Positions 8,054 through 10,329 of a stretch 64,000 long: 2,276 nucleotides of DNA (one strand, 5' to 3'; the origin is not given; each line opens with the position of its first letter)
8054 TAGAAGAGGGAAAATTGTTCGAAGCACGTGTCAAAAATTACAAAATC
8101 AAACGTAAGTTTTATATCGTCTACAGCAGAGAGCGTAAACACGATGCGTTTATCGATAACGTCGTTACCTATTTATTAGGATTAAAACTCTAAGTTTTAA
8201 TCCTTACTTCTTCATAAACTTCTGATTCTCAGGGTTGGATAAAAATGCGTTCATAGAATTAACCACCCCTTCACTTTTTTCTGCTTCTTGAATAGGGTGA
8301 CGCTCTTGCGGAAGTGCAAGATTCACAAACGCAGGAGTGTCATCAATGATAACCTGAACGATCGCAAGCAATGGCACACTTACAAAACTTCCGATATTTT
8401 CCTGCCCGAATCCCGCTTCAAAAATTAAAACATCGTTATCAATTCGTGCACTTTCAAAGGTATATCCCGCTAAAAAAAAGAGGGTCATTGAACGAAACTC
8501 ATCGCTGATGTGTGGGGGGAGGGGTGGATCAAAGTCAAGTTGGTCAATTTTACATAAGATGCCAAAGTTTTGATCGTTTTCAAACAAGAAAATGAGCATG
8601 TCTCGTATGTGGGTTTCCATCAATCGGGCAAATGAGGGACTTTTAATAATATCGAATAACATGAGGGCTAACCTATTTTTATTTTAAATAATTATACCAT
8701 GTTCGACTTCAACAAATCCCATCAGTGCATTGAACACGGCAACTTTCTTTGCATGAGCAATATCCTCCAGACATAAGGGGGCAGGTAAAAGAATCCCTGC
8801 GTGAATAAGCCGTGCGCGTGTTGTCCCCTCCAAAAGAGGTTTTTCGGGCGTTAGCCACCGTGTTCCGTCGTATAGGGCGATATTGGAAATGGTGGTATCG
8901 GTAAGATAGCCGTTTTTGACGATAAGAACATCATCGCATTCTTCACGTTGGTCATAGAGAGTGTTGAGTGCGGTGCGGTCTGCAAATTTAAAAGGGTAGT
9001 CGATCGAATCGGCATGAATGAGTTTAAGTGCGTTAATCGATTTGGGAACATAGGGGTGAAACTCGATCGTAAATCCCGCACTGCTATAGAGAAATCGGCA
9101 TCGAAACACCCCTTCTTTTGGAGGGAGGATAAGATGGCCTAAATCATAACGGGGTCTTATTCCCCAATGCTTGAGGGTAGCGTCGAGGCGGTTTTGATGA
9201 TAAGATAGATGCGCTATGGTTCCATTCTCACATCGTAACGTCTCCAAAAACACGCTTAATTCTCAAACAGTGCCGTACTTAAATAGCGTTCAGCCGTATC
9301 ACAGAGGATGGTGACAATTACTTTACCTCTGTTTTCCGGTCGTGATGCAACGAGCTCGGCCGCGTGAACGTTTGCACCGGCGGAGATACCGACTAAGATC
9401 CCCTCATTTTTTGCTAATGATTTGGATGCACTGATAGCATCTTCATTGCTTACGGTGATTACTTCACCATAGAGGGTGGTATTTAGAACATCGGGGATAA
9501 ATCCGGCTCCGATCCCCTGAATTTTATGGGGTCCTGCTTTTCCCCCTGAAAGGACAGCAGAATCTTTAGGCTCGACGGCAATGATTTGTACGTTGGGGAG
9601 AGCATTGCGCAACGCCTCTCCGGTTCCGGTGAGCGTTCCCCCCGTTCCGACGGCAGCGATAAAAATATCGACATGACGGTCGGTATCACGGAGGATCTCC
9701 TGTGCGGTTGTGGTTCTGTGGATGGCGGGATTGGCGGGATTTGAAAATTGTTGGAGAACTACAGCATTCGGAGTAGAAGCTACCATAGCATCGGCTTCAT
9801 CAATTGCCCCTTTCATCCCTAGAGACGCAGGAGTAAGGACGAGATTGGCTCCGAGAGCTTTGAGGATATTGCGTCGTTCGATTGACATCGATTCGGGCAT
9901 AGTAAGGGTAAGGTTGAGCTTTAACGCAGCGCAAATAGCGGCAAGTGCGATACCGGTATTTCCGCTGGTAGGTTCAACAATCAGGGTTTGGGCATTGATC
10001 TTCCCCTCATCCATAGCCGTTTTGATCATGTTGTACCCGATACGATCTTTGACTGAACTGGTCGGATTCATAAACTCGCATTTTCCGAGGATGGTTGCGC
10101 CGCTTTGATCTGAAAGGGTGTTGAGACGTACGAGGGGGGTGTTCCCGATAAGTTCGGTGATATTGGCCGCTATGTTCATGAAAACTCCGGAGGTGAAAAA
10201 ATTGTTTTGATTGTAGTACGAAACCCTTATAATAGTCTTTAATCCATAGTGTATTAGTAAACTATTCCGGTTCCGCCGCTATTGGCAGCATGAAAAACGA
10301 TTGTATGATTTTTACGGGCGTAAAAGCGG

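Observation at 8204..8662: Conserved hypothetical protein may be an unrecognised SspB-like ClpXP adaptor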

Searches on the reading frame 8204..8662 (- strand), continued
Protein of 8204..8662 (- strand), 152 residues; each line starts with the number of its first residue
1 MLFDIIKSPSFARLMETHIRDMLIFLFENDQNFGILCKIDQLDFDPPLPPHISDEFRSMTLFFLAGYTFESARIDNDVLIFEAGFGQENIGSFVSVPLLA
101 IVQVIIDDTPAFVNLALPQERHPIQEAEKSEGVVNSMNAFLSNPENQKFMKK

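Call 46: fold_search(model_id=the predicted structure, library=pdb)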
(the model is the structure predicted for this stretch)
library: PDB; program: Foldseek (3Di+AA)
matches with E <= 10: 319; with E <= 0.001: 9
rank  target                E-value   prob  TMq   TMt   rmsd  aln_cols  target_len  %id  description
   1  1ox9_A                2.3e-04  1.00  0.46  0.61   3.5       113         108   17  Crystal structure of SspB-ssrA complex (released 2003-08-26)
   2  1yfn_A                2.8e-04  1.00  0.47  0.61   3.9       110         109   18  Versatile modes of peptide recognition by the AAA+ adaptor protein SspB- the crystal structure of a SspB-RseA complex (released 2005-05-17)
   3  1ou8_A                4.3e-04  1.00  0.47  0.62   3.7       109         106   13  structure of an AAA+ protease delivery protein in complex with a peptide degradation tag (released 2003-09-23)
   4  1ou9_A                4.6e-04  1.00  0.45  0.54   5.7       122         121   11  Structure of SspB, a AAA+ protease delivery protein (released 2003-09-23)
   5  1twb_A                5.8e-04  1.00  0.46  0.62   3.6       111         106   14  SspB disulfide crosslinked to an ssrA degradation tag (released 2004-11-16)
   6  1oul_B                6.6e-04  1.00  0.47  0.56   4.2       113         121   14  Structure of the AAA+ protease delivery protein SspB (released 2003-09-23)
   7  1ox8_A                7.5e-04  1.00  0.45  0.60   3.7       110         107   17  Crystal structure of SspB (released 2003-08-26)
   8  1zsz_B                9.0e-04  1.00  0.46  0.61   3.8       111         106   13  Crystal structure of a computationally designed SspB heterodimer (released 2005-08-23)
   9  1oul_A                9.6e-04  1.00  0.46  0.55   5.2       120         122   10  Structure of the AAA+ protease delivery protein SspB (released 2003-09-23)
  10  8et3_Y                1.2e-03  1.00  0.42  0.57   3.6        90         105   20  Cryo-EM structure of a delivery complex containing the SspB adaptor, an ssrA-tagged substrate, and the AAA+ ClpXP prot (released 2023-01-25)
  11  1zsz_C                1.3e-03  1.00  0.46  0.60   3.8       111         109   12  Crystal structure of a computationally designed SspB heterodimer (released 2005-08-23)
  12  1ou9_B                1.5e-03  1.00  0.45  0.59   3.8       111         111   12  Structure of SspB, a AAA+ protease delivery protein (released 2003-09-23)
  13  1ou9_C                1.6e-03  1.00  0.45  0.56   5.8       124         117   14  Structure of SspB, a AAA+ protease delivery protein (released 2003-09-23)
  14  2qaz_D                8.3e-03  1.00  0.45  0.59   3.5       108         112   11  Structure of C. crescentus SspB ortholog (released 2007-09-04)
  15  2qaz_B                8.8e-03  1.00  0.44  0.55   3.8       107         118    9  Structure of C. crescentus SspB ortholog (released 2007-09-04)
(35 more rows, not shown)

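Call 49: find_encoding_contigs(protein=P0240, flank=6000, max_places=3)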
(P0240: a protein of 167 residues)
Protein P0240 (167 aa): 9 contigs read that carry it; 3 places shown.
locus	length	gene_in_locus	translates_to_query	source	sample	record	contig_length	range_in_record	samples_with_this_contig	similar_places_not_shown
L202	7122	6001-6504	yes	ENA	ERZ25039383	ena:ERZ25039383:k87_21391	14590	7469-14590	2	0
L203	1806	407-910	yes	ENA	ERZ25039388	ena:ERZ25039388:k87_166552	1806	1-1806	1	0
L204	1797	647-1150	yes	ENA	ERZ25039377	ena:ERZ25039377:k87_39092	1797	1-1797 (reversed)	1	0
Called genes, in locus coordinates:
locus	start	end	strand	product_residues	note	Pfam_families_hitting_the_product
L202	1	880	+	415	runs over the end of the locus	PF25917:BSH_RND, PF25876:HH_MFP_RND (faint), PF25944:Beta-barrel_RND, PF25967:RND-MFP_C (weak), PF25989:YknX_C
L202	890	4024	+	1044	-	PF00873:ACR_tran, PF03176:MMPL (weak)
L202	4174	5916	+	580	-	PF08439:Peptidase_M3_N, PF01432:Peptidase_M3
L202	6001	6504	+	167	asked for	-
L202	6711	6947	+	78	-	-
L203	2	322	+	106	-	?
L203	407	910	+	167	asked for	-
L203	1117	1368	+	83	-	-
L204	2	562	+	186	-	?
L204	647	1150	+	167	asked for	-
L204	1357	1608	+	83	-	-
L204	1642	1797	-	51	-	?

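Call 61: find_homologous_proteins(query=A4, max_evalue=0.001)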
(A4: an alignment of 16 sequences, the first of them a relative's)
Query A4 (16 sequences) (172 aa, profile of the alignment): 110 proteins with E <= 0.001 among 1457 candidates.
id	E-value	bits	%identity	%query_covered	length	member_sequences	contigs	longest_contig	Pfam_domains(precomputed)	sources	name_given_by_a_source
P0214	1.4e-51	193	100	100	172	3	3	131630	-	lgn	-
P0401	3.7e-51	191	90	100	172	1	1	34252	-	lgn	-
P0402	7.6e-49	184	39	91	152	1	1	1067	-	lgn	-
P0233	1.4e-48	183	33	91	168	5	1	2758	-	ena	-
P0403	6.0e-48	181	69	100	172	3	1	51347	-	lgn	-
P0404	6.8e-48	181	35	91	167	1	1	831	-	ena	-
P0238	9.0e-48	180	29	88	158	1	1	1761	-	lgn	-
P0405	4.9e-47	178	37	91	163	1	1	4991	-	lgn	-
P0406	8.1e-47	177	34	91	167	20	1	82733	-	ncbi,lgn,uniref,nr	ncbi:hypothetical protein [Helicobacter bilis]|uniref:hypothetical protein n=1 Tax=Helicobacter bili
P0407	9.4e-47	177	35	91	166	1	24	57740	-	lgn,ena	-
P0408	3.6e-45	172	35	94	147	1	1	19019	-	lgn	-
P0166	3.8e-44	169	34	93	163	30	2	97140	-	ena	-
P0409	4.6e-44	168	35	94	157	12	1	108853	-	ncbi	-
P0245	4.8e-44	168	33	92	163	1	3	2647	-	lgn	-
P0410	7.0e-44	168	37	95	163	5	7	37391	-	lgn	-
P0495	1.5e-30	124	46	55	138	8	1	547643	-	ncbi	ncbi:hypothetical protein [Nautilia lithotrophica]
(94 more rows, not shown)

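Call 74: find_encoding_contigs(protein=P0406, flank=5000, max_places=1)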
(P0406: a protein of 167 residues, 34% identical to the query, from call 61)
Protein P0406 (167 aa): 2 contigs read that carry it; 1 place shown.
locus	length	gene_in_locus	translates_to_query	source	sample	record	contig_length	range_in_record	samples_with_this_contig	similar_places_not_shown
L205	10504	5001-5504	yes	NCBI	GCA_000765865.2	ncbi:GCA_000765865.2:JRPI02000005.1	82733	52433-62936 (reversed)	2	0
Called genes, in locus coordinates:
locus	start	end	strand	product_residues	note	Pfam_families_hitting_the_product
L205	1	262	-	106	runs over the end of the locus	-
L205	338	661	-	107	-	-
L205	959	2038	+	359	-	PF02463:SMC_N, PF00005:ABC_tran, PF13304:AAA_21 (faint), PF09383:NIL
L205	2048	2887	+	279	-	PF00528:BPD_transp_1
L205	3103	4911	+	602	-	PF00474:SSF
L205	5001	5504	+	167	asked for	-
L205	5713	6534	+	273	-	PF00142:Fer4_NifH (weak), PF01656:CbiA, PF02374:ArsA_ATPase (weak), PF06564:CBP_BcsQ, PF09140:MipZ, PF10609:ParA, PF13614:AAA_31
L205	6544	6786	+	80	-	PF03776:MinE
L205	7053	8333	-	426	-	PF00275:EPSP_synthase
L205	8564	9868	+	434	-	PF00015:MCPsignal, PF13682:CZB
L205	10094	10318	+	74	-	PF00535:Glycos_transf_2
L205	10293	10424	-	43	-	-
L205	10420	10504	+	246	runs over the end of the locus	-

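Call 75: find_encoding_contigs(protein=P0495, flank=5000, max_places=1)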
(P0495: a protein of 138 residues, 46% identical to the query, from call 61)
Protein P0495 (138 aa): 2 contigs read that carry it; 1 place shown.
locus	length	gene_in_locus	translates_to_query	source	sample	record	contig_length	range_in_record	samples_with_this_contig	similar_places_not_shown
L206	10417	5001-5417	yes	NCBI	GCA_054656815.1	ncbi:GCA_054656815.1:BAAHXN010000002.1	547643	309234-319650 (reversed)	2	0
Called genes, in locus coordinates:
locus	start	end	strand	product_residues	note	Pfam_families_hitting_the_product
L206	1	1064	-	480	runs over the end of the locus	PF03951:Gln-synt_N, PF00120:Gln-synt_C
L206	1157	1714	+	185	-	PF01063:Aminotran_4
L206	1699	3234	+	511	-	PF02690:Na_Pi_cotrans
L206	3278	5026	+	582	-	PF08439:Peptidase_M3_N, PF01432:Peptidase_M3, PF06114:Peptidase_M78 (faint)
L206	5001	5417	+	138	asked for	-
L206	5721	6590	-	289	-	PF00126:HTH_1, PF03466:LysR_substrate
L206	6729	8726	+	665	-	PF00580:UvrD-helicase, PF13245:AAA_19, PF13604:AAA_30 (faint), PF01443:Viral_helicase1 (faint), PF13087:AAA_12 (faint), PF13361:UvrD_C, PF13538:UvrD_C_2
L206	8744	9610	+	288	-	PF01509:TruB_N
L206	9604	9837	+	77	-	PF02599:CsrA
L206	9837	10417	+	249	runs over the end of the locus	PF00288:GHMP_kinases_N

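Call 76: find_encoding_contigs(protein=P0144, flank=5000, max_places=1)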
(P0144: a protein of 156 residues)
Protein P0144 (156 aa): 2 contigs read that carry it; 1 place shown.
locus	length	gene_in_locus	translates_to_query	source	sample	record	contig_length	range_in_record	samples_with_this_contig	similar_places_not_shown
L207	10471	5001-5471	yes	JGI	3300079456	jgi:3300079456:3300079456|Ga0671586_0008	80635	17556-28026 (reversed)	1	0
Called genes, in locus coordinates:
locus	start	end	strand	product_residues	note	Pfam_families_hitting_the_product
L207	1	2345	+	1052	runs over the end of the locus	-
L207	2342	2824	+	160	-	-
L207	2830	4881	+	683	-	PF00535:Glycos_transf_2, PF10111:Glyco_tranf_2_2, PF13632:Glyco_trans_2_3 (faint), PF02709:Glyco_transf_7C, PF00535:Glycos_transf_2, PF13641:Glyco_tranf_2_3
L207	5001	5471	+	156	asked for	-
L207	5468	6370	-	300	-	PF00126:HTH_1, PF03466:LysR_substrate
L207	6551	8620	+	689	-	PF00580:UvrD-helicase, PF13245:AAA_19, PF13604:AAA_30 (faint), PF01443:Viral_helicase1 (faint), PF13087:AAA_12 (faint), PF13361:UvrD_C, PF13538:UvrD_C_2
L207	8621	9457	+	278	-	PF01509:TruB_N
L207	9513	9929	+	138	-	-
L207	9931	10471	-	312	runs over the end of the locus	-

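Call 77: find_encoding_contigs(protein=P0128, flank=5000, max_places=1)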
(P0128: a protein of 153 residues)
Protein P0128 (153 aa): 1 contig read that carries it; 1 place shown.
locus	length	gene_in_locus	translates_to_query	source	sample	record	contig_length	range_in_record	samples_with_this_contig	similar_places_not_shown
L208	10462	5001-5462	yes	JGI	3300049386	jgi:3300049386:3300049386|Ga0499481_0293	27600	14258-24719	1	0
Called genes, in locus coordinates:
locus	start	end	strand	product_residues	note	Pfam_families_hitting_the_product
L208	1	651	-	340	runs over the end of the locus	PF05496:RuvB_N, PF07728:AAA_5, PF00004:AAA, PF17864:AAA_lid_4, PF05491:WHD_RuvB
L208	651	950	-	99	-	PF04972:BON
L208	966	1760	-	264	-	PF02548:Pantoate_transf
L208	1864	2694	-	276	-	PF01497:Peripla_BP_2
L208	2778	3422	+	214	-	PF00484:Pro_CA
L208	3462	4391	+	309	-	PF00291:PALP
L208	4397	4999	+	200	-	PF01063:Aminotran_4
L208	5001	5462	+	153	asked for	-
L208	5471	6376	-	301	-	PF00126:HTH_1, PF03466:LysR_substrate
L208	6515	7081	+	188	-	-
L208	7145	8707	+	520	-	PF09820:AAA-ATPase_like, PF08011:PDDEXK_9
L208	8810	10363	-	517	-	PF01384:PHO4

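Call 97: list_cluster_members(proteins=[P0133, P0139, P0160, P0174, P0180, P0203, P0209, P0224, P0247, P0265])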
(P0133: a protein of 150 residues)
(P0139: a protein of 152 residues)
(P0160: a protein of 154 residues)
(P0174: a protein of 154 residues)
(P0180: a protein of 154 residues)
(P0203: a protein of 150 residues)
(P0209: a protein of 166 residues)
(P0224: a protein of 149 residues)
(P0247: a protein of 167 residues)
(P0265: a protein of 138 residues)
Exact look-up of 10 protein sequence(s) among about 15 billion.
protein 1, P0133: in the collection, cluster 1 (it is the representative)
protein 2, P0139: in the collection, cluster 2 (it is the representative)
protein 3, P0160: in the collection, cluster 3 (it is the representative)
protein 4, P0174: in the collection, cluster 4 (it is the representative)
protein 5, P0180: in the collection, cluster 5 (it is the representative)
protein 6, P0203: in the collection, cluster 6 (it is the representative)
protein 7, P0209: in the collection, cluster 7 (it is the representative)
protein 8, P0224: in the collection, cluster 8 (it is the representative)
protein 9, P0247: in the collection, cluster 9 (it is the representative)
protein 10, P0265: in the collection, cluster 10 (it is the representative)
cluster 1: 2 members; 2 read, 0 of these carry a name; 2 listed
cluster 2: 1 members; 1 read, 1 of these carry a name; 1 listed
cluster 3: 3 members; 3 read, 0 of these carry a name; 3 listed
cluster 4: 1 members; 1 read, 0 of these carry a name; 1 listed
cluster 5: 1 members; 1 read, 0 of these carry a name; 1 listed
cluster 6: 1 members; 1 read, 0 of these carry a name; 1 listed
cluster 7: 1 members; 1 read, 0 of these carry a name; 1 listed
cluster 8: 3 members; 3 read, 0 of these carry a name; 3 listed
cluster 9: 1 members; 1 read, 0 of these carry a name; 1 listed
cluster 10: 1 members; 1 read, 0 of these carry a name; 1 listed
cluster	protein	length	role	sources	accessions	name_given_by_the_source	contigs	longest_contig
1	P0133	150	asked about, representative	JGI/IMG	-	-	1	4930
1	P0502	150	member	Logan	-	-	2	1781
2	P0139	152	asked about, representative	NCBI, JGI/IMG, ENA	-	hypothetical protein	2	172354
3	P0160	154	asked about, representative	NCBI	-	-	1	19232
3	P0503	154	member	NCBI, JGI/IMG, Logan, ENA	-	-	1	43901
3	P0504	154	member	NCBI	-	-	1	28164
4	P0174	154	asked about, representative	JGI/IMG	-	-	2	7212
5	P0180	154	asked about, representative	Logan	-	-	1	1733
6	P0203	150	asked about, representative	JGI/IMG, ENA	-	-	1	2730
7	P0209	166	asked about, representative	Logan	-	-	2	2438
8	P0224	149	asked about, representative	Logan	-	-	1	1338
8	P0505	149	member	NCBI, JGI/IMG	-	-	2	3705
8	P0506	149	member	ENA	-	-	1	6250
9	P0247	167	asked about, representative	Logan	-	-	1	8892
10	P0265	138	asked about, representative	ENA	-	-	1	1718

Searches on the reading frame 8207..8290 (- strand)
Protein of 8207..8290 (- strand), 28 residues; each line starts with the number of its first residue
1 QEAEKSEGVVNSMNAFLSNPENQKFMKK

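Call 81: search_protein_families(library=pfam, proteins=[window:8207-8290:-], max_evalue=10)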
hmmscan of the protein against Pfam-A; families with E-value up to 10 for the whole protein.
seq(28 aa): 0 families

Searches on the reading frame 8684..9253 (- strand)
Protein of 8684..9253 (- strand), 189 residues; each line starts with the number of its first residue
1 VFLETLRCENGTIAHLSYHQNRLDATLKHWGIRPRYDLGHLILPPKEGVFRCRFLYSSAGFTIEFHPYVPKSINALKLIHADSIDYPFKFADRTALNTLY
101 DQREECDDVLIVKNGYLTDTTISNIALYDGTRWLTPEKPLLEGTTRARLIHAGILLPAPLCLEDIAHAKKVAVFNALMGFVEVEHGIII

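Call 17: search_protein_families(library=pfam, proteins=[window:8684-9253:-], max_evalue=0.001)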
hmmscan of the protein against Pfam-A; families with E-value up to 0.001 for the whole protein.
window:8684-9253:- (189 aa): 1 family
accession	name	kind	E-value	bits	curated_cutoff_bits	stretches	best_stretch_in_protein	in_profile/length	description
PF01063.24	Aminotran_4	-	5.3e-18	66.1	28.5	1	102-183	131-220/223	Amino-transferase class IV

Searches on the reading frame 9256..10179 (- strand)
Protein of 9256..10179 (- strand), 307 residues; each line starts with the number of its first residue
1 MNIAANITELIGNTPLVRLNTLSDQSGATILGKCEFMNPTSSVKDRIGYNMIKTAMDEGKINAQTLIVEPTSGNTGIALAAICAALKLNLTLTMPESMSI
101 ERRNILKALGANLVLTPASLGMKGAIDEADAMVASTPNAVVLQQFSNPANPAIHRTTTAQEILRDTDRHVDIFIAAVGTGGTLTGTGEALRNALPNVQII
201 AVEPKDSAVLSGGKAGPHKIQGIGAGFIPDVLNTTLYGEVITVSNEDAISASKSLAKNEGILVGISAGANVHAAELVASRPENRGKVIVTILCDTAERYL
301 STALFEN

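Call 17: search_protein_families(library=pfam, proteins=[window:9256-10179:-], max_evalue=0.001)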
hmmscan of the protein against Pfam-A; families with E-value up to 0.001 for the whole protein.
window:9256-10179:- (307 aa): 1 family
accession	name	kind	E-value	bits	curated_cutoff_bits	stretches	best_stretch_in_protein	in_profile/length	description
PF00291.31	PALP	-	5.4e-74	249.6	35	1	7-294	1-295/295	Pyridoxal-phosphate dependent enzyme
